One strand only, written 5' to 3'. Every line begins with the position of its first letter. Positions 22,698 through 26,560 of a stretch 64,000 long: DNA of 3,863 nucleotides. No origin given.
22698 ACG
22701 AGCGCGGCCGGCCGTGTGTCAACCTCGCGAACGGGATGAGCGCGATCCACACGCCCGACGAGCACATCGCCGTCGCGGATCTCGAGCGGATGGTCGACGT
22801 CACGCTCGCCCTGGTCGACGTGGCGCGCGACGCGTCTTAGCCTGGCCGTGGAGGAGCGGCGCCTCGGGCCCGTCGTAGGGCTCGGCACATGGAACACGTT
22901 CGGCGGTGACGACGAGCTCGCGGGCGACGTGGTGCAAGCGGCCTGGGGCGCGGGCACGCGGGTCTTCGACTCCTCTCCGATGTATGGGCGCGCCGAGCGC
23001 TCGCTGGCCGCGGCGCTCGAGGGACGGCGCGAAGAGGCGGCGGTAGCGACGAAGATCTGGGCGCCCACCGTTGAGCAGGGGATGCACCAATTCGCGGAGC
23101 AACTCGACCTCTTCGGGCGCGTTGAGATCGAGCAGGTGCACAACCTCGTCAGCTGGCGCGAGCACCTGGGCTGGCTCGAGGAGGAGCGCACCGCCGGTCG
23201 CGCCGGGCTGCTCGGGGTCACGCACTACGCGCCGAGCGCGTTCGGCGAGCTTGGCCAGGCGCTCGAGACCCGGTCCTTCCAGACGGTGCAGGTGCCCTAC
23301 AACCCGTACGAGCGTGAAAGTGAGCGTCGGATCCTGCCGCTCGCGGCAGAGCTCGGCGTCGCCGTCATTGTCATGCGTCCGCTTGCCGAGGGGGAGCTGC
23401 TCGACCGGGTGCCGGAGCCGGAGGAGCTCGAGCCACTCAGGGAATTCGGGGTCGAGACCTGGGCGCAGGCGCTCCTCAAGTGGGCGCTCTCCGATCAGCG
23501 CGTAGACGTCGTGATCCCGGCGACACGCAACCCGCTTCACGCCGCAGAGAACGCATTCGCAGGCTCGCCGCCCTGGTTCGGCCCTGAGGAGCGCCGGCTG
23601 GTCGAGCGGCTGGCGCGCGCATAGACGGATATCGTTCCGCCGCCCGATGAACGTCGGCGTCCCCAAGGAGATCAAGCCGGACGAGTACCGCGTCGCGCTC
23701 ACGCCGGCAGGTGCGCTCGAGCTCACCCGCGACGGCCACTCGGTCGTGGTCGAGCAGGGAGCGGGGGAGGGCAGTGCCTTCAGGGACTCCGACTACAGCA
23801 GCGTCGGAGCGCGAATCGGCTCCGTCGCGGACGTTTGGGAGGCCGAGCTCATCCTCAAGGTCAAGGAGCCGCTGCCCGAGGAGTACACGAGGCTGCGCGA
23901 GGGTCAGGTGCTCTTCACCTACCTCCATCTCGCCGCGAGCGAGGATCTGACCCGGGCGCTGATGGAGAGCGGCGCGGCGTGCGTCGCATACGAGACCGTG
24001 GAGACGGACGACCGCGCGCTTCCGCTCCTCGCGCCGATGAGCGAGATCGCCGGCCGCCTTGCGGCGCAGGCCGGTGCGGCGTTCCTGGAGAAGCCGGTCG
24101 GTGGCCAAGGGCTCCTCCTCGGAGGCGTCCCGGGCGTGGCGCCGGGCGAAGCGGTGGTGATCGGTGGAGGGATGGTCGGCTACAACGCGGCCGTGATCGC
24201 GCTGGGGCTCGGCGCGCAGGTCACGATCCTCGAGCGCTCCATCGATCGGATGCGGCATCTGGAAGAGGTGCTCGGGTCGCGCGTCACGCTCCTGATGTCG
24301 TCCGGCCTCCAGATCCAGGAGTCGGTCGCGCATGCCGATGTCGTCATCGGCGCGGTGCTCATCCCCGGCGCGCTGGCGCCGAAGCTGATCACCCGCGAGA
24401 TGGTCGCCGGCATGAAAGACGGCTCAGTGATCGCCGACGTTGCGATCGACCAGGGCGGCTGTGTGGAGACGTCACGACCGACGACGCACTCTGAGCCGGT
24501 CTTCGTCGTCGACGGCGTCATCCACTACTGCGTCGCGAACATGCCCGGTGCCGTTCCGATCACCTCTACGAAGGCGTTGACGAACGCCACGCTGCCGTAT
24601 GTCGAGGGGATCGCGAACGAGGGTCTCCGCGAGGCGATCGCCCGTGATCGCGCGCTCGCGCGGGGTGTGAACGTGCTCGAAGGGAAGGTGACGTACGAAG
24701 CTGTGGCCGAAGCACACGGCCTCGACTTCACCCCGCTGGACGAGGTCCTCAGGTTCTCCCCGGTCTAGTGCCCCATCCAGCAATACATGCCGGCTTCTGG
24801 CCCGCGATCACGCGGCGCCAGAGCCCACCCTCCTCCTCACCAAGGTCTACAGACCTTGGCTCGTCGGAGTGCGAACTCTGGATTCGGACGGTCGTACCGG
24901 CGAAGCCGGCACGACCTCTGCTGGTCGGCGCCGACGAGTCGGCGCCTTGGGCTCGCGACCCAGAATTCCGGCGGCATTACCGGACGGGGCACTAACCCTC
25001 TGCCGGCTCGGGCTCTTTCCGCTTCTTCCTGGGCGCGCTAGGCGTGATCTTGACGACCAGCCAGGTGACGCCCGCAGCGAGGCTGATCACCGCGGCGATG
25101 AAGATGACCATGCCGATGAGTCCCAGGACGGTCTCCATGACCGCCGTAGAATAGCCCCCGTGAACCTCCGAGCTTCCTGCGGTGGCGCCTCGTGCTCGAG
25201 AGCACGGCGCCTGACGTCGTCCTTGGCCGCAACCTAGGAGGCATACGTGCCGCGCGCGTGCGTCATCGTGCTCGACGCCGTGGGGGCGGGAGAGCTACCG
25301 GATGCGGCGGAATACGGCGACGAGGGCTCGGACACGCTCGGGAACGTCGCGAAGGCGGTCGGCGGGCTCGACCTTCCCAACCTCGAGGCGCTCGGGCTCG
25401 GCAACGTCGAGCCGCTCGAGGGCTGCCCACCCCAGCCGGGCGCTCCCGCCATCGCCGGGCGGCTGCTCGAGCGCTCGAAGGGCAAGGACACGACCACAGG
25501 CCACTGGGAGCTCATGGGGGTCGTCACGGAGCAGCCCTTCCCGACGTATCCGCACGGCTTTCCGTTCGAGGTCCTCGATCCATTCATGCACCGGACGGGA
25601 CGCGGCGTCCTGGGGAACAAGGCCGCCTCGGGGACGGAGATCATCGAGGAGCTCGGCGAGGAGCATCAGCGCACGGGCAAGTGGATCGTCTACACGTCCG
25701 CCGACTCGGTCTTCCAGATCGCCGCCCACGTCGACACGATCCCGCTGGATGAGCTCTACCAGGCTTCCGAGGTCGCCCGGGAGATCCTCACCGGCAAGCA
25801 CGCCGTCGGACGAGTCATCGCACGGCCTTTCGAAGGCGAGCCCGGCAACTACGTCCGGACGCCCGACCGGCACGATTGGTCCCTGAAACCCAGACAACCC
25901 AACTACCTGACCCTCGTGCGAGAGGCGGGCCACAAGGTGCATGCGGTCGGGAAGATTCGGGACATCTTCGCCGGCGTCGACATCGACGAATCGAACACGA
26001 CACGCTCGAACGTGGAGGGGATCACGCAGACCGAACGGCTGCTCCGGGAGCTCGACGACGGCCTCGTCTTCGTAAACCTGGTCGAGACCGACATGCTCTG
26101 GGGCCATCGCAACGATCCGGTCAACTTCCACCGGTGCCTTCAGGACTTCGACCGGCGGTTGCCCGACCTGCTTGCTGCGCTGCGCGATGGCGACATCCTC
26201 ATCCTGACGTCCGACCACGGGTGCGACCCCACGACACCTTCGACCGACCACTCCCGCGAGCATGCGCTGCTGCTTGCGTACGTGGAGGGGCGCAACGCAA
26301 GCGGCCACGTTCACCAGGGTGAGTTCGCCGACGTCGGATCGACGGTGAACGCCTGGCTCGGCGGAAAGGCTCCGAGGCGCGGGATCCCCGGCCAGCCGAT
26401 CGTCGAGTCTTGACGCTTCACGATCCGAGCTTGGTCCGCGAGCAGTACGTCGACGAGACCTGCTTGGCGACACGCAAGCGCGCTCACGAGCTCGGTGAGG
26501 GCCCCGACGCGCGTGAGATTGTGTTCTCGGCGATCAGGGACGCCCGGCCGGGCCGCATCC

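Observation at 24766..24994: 225-bp MITE inserted into a TA dinucleotide shared by two convergent stop codons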

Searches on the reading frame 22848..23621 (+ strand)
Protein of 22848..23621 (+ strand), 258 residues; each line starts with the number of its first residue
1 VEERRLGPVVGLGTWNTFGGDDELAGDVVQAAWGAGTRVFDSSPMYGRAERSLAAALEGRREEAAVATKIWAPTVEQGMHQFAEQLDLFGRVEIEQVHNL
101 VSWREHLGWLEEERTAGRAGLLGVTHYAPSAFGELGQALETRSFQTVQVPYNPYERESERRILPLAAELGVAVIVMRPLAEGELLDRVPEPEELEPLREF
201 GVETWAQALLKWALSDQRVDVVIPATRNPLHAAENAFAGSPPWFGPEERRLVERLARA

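Call 53: search_protein_families(library=pfam, proteins=[window:22848-23621:+], max_evalue=0.01)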
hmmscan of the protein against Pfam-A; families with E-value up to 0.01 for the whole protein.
window:22848-23621:+ (258 aa): 1 family
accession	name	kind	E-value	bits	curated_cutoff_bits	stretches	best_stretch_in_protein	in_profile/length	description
PF00248.27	Aldo_ket_red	-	9.5e-25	87.7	24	1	10-239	2-274/291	Aldo/keto reductase family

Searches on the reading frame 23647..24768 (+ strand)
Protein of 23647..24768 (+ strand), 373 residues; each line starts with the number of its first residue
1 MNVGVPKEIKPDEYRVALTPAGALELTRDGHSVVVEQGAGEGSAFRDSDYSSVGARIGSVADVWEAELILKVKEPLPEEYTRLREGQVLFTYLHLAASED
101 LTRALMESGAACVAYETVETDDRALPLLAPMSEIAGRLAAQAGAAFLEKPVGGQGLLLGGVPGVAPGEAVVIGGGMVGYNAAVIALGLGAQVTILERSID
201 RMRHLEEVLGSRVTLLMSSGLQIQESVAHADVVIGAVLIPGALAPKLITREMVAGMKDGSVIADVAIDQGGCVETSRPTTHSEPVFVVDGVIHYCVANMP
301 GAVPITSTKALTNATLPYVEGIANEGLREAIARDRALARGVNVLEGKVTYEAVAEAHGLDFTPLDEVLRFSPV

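Call 48: find_encoding_contigs(protein=window:23647-24768:+, flank=6000, max_places=8)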
Protein window:23647-24768:+ (373 aa): no gene with exactly this product is on record in the collection.
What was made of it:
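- Tried and rejected: It is not on record (call 48).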

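Call 53: search_protein_families(library=pfam, proteins=[window:23647-24765:+], max_evalue=0.01)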
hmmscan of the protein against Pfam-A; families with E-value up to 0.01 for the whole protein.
window:23647-24765:+ (373 aa): 6 families
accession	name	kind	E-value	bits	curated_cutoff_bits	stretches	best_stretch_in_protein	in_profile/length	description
PF01262.27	AlaDh_PNT_C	-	1.6e-84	283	23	1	139-350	1-213/214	Alanine dehydrogenase/PNT, C-terminal domain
PF05222.21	AlaDh_PNT_N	-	3.9e-47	160.3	30.4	1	4-135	1-136/136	Alanine dehydrogenase/PNT, N-terminal domain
PF07992.20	Pyr_redox_2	-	1.6e-05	24.9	26.1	1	167-214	143-190/291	Pyridine nucleotide-disulphide oxidoreductase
PF00070.33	Pyr_redox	-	3e-05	24.9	22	1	169-215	2-48/82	Pyridine nucleotide-disulphide oxidoreductase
PF01488.26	Shikimate_DH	-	3.1e-05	24.5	24.3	1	168-266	14-112/138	Shikimate / quinate 5-dehydrogenase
PF02826.25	2-Hacid_dh_C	-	0.0021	17.9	25.1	1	169-266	39-127/178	D-isomer specific 2-hydroxyacid dehydrogenase, NAD binding domain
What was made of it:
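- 23647..24768 (+): Alanine dehydrogenase gene (ald). Its stop TAG (24766-24768) is the left TA plus the element's first G. Pfam AlaDh_PNT_N and AlaDh_PNT_C, E = 4e-47 and 2e-84 (call 53).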

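Call 61: find_related_loci(query=window:23647-24765:+, collection=metagenome_contigs, flank=2500)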
Query window:23647-24765:+ (373 aa) in metagenome_contigs; peptide patterns used: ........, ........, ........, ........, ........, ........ (x = any residue, [..] = any of these).
600 stretches matched a pattern (row limit reached: there are more); 523 encode a relative of the query (tblastn E <= 1e-3); the best 80 are kept; 80 distinct loci.
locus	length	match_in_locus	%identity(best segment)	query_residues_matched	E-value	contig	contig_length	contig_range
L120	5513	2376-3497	87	1-373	0e+0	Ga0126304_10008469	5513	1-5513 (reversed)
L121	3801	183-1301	89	1-373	0e+0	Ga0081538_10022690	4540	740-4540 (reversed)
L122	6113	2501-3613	89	3-373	0e+0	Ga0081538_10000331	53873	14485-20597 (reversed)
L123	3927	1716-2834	86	1-372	0e+0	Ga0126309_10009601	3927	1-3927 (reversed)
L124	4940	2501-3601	86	1-366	0e+0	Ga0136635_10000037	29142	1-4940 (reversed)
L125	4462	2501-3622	84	1-373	0e+0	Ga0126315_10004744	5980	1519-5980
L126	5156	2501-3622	84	1-373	0e+0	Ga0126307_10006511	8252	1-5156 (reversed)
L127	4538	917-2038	84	1-373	0e+0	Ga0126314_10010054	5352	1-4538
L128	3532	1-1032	95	31-373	0e+0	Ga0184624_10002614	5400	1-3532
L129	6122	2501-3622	76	1-373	0e+0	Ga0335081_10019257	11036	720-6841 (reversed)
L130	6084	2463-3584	80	1-373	0e+0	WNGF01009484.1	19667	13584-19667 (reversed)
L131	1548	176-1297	79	1-373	0e+0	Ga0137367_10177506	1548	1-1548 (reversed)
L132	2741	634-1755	79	1-373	0e+0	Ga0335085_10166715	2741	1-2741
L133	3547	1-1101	80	8-373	0e+0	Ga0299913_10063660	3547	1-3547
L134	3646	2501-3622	78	1-373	0e+0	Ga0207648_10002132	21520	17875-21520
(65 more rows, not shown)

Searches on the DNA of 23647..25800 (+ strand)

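Call 3: search_rna_families(source=window, start=24000, end=25800, threshold=evalue, max_evalue=1, show_alignments=3)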
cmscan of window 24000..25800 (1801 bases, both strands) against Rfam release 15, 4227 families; matches with E-value up to 1: 2.
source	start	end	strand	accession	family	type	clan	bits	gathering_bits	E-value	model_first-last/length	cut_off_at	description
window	24947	25004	-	RF02684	Twister-P5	Gene; ribozyme;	CL00120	20.6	37.6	0.19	1-58/58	no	Type-P5 twister ribozyme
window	24573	24590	+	RF03010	mcrA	Gene; sRNA;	-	17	57.6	0.18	1-18/51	no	mcrA RNA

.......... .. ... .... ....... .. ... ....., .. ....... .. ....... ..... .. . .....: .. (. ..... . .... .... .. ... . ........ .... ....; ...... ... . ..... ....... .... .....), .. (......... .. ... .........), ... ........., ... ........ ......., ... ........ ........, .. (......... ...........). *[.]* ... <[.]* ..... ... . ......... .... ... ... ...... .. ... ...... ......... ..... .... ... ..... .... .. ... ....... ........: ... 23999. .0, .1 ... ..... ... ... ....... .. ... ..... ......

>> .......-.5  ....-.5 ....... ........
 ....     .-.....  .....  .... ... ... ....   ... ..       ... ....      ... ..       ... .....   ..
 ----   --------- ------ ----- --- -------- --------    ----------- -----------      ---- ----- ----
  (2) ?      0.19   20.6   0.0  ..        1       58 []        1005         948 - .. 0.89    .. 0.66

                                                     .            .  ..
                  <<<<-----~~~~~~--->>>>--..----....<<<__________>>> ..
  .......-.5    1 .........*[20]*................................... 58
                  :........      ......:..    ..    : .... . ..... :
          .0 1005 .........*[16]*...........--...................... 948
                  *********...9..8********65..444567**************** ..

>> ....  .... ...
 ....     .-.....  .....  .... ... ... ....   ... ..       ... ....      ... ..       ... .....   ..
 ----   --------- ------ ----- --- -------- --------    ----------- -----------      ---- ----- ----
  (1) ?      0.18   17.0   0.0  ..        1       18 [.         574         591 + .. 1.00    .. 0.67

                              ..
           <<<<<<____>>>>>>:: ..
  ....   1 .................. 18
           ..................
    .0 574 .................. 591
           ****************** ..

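Call 70: search_rna_families(source=L155, start=3550, end=3850, threshold=evalue, max_evalue=0.1)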
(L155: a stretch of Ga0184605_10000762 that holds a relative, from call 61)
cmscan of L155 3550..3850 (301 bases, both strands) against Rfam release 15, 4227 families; matches with E-value up to 0.1: 0.
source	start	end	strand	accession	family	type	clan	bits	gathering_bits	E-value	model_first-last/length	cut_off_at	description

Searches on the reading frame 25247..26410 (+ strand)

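Call 53: search_protein_families(library=pfam, proteins=[window:25247-26410:+], max_evalue=0.01)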
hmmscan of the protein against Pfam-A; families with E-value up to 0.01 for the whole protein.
window:25247-26410:+ (388 aa): 2 families
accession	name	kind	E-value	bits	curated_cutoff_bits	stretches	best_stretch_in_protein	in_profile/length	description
PF01676.23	Metalloenzyme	-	3.2e-27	96.1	24.3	1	3-368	2-245/252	Metalloenzyme superfamily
PF01663.27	Phosphodiest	-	0.0033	17.5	23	1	272-330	161-225/342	Type I phosphodiesterase / nucleotide pyrophosphatase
